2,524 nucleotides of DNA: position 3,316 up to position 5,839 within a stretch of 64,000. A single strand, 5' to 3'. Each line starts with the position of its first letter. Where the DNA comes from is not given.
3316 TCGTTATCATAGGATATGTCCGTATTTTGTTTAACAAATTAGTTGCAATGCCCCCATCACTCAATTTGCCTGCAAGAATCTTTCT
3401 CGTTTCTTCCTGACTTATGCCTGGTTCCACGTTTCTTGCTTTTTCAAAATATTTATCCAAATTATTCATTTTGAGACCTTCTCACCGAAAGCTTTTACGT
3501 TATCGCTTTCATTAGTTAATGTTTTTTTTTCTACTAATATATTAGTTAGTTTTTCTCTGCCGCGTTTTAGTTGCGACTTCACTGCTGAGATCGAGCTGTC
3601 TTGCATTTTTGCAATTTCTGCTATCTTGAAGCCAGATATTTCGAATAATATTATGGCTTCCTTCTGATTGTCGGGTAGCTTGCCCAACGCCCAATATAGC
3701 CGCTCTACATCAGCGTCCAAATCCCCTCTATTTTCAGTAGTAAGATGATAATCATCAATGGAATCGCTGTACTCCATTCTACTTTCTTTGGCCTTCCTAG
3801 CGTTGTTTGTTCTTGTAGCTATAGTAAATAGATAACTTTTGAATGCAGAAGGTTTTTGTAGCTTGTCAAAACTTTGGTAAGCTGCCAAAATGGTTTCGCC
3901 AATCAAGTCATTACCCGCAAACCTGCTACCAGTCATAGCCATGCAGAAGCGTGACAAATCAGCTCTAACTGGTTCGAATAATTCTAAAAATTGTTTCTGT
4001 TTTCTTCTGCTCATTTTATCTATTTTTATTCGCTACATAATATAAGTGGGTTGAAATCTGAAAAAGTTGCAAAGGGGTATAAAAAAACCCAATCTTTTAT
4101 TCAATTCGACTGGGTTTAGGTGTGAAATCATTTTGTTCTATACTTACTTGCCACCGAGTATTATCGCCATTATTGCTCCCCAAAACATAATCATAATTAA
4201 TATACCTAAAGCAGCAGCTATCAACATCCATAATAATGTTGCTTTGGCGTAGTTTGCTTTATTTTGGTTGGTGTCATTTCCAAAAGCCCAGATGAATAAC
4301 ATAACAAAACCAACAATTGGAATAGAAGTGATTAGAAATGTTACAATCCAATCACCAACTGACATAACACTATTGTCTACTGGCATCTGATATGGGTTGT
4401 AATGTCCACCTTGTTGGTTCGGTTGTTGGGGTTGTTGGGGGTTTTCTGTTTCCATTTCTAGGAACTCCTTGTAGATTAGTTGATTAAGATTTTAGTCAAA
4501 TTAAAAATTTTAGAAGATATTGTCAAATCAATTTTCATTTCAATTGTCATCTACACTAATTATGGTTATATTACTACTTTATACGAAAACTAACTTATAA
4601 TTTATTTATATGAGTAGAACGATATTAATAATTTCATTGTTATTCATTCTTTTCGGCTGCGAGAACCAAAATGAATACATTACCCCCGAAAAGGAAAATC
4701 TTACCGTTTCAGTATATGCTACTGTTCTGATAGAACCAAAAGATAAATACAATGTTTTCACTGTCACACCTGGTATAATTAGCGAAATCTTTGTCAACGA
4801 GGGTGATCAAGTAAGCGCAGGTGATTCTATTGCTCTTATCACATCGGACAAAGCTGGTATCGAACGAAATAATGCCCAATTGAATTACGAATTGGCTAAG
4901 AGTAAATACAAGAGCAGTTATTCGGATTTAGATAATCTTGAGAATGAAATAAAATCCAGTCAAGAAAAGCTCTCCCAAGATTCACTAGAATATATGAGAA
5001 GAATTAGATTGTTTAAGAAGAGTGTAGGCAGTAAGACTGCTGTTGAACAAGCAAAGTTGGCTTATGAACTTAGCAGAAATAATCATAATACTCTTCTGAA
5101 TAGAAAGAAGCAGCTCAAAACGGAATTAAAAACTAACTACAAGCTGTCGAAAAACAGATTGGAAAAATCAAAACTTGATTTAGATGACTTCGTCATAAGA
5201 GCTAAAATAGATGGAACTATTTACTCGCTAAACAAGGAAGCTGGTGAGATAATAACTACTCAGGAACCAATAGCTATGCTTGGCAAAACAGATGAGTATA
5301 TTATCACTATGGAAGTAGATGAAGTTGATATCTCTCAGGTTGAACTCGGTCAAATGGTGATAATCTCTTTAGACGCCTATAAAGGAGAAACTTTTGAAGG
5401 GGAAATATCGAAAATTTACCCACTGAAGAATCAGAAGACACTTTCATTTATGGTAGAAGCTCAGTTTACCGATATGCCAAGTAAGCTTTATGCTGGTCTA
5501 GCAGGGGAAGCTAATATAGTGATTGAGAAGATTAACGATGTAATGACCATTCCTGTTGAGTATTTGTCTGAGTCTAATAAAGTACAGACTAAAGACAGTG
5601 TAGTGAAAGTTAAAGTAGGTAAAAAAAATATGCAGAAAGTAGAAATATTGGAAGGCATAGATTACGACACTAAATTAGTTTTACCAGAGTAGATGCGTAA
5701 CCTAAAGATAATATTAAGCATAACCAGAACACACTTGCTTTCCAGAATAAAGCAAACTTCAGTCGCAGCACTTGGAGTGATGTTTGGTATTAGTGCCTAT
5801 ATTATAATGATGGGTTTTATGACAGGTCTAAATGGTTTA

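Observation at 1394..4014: ECF sigma factor coupled to an anti-sigma-like membrane protein that carries a T9SS C-terminal sorting domain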

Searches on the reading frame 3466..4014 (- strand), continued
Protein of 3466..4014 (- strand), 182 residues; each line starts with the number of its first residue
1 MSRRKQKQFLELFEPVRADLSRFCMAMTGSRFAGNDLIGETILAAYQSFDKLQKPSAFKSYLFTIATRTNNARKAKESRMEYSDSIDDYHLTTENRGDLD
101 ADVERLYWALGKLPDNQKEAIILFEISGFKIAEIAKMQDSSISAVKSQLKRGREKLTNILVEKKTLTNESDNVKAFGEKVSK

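Call 67: search_solved_structures(query=A4, max_evalue=0.00001)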
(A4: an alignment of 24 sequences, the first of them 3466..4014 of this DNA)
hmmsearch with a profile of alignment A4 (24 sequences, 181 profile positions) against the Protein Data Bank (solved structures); distinct sequences matched with E-value up to 0.00001: 21.
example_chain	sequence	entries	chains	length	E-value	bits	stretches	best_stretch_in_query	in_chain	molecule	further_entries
5uxx_A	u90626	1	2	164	6.3e-26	94.8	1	8-164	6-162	RNA polymerase sigma factor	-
6jcy_F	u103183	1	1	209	2.6e-21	79.7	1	22-164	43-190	ECF RNA polymerase sigma factor SigH,ECF RNA polymerase sigma factor SigE,ECF RNA polymera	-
5zx2_F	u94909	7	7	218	4.9e-21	78.9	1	22-164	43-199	ECF RNA polymerase sigma factor SigH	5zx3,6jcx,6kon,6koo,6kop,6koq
5wuq_A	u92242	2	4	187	7e-20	75.1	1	3-162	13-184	ECF RNA polymerase sigma factor SigW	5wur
1or7_A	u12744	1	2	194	3.2e-18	69.7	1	30-158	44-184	RNA polymerase sigma-E factor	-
6in7_B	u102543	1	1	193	4.5e-18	69.2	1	10-162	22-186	RNA polymerase sigma-H factor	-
8z6g_B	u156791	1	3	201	4.6e-18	69.2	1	10-162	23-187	RNA polymerase sigma factor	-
6jbq_F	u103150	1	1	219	4.7e-18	69.1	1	31-158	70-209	ECF RNA polymerase sigma-E factor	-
9m9d_F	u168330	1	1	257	4.5e-16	62.7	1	12-167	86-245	ECF RNA polymerase sigma factor SigE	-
9m9e_F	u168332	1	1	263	4.8e-16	62.6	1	12-167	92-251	ECF RNA polymerase sigma factor SigE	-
9m98_F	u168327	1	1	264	4.9e-16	62.6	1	12-167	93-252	ECF RNA polymerase sigma factor SigE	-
7qh5_A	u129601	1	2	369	6.8e-16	62.1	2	108-164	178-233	RNA polymerase sigma factor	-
4cxf_A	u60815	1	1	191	4e-15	59.6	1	6-167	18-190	RNA POLYMERASE SIGMA FACTOR CNRH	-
6dv9_F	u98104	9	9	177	6.5e-13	52.4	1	12-162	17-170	ECF RNA polymerase sigma factor SigL | RNA polymerase sigma factor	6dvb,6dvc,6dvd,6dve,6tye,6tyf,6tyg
6dxo_A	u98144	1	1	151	1.4e-12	51.3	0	6-79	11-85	RNA polymerase ECF-subfamily sigma factor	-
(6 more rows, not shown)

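Call 80: search_protein_families(library=ncbifam, proteins=[L084:4539-6374:+, L086:4540-6366:+, L074:944-2788:+, L081:4574-6376:+, L094:2968-4725:+, L067:2897-4339:+, L046:4522-5748:+, L092:2787-3962:+, L096:1455-2621:+, L087:4581-6080:+], max_evalue=0.1)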
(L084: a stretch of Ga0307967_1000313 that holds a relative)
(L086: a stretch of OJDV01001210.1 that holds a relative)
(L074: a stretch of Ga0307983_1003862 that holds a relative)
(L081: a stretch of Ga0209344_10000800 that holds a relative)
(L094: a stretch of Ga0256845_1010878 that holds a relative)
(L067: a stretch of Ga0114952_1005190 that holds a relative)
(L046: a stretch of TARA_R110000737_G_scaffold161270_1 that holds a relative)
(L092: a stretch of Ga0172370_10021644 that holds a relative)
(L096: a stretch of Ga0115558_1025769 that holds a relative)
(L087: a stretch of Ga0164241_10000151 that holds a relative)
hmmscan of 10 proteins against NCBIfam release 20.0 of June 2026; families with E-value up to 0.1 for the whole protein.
L084:4539-6374:+ (612 aa): 0 families

L086:4540-6366:+ (609 aa): 0 families

L074:944-2788:+ (615 aa): 0 families

L081:4574-6376:+ (601 aa): 1 family
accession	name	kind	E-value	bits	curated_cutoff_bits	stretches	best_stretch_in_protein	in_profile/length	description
NF009693.0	PRK13216.1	equivalog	0.07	13.3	79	0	29-67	7-45/92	photosystem I reaction center subunit X-like protein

L094:2968-4725:+ (586 aa): 0 families

L067:2897-4339:+ (481 aa): 0 families

L046:4522-5748:+ (409 aa): 0 families

L092:2787-3962:+ (392 aa): 0 families

L096:1455-2621:+ (389 aa): 2 families
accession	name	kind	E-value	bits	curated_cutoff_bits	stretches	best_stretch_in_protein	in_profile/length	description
TIGR04183.1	Por_Secre_tail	domain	1.1e-10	41.3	23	1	313-388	4-71/72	T9SS type A sorting domain-containing protein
NF038113.1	T9SSA_dep_M36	equivalog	5.3e-06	24.9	885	1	300-388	788-868/869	T9SS-dependent M36 family metallopeptidase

L087:4581-6080:+ (500 aa): 3 families
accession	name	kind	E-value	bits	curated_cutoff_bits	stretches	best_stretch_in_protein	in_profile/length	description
TIGR04183.1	Por_Secre_tail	domain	2.2e-06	27.6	23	1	418-486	3-63/72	T9SS type A sorting domain-containing protein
NF052323.1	T9SSA_dep_M6i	equivalog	0.0099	13.8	600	1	418-488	962-1030/1043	T9SS-dependent M6-like inactivated metalloprotease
NF040893.1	SAVMC3_10250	subfamily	0.035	14.3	50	1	97-186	110-189/234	SAVMC3_10250 family protein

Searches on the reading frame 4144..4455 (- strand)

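Call 3: search_protein_families(library=pfam, proteins=[window:4144-4455:-], max_evalue=1)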
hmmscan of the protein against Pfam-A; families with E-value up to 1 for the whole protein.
window:4144-4455:- (103 aa): 3 families
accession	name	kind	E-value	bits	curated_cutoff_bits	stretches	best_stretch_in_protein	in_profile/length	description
PF17370.7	DUF5392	-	0.48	11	25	1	38-85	28-73/139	Family of unknown function (DUF5392)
PF12725.13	DUF3810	-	0.58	9.9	28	1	31-94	22-81/311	Protein of unknown function (DUF3810)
PF14257.11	DUF4349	-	0.63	9.8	27.7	0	28-58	181-211/213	Domain of unknown function (DUF4349)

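Call 4: search_protein_families(library=ncbifam, proteins=[window:4144-4455:-], max_evalue=1)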
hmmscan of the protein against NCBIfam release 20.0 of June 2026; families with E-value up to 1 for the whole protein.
window:4144-4455:- (103 aa): 7 families
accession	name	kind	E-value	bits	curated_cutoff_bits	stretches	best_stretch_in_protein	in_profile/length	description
NF033858.1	ABC2_perm_RbbA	equivalog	0.0093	13.9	1050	1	16-99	743-826/909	ribosome-associated ATPase/putative transporter RbbA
NF038305.1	HpsJ_fam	subfamily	0.028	14.3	60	1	45-91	49-95/234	HpsJ family protein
TIGR02866.1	CoxB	equivalog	0.055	13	147.7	1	37-92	17-76/202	cytochrome c oxidase subunit II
NF045849.1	ICE_MMCAP2_0565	equivalog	0.071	12.8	40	1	31-98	7-76/80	Mbov_0395 family pilin-like conjugal transfer protein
NF041043.1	BPSS1780_fam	subfamily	0.18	11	90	1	46-100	109-165/247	BPSS1780 family membrane protein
NF046000.1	MAG1210_fam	subfamily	0.25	10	275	1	31-91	60-117/550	MAG1210 family protein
NF033891.1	surf_exc_IncI1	exception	0.3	10.5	100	1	39-89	17-70/210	plasmid IncI1-type surface exclusion protein ExcA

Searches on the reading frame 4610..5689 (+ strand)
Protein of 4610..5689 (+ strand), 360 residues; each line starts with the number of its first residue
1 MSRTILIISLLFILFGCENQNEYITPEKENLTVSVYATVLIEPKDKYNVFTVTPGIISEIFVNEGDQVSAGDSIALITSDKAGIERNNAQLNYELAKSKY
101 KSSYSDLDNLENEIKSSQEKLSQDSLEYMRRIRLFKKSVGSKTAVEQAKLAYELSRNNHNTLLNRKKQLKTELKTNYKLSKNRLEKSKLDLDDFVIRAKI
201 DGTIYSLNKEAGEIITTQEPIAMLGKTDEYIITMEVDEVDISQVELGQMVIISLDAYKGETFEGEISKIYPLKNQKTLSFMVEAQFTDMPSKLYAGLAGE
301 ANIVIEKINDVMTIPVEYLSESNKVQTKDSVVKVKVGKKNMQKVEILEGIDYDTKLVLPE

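Call 84: search_protein_families(library=pfam, proteins=[window:4610-5689:+], max_evalue=0.0001)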
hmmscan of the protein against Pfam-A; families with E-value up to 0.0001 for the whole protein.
window:4610-5689:+ (360 aa): 4 families
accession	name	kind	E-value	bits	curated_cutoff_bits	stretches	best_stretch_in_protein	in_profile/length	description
PF16576.10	HlyD_D23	-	4.4e-21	75.6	30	1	32-293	5-208/214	Barrel-sandwich domain of CusB or HlyD membrane-fusion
PF13437.12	HlyD_3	-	1.5e-16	61.5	22.2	1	195-294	1-104/106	HlyD family secretion protein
PF00364.28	Biotin_lipoyl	-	1.4e-07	31.7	22.1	0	53-84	13-43/73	Biotin-requiring enzyme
PF13533.13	Biotin_lipoyl_2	-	8.7e-05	22.7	29.8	0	53-75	7-29/32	Biotin-lipoyl like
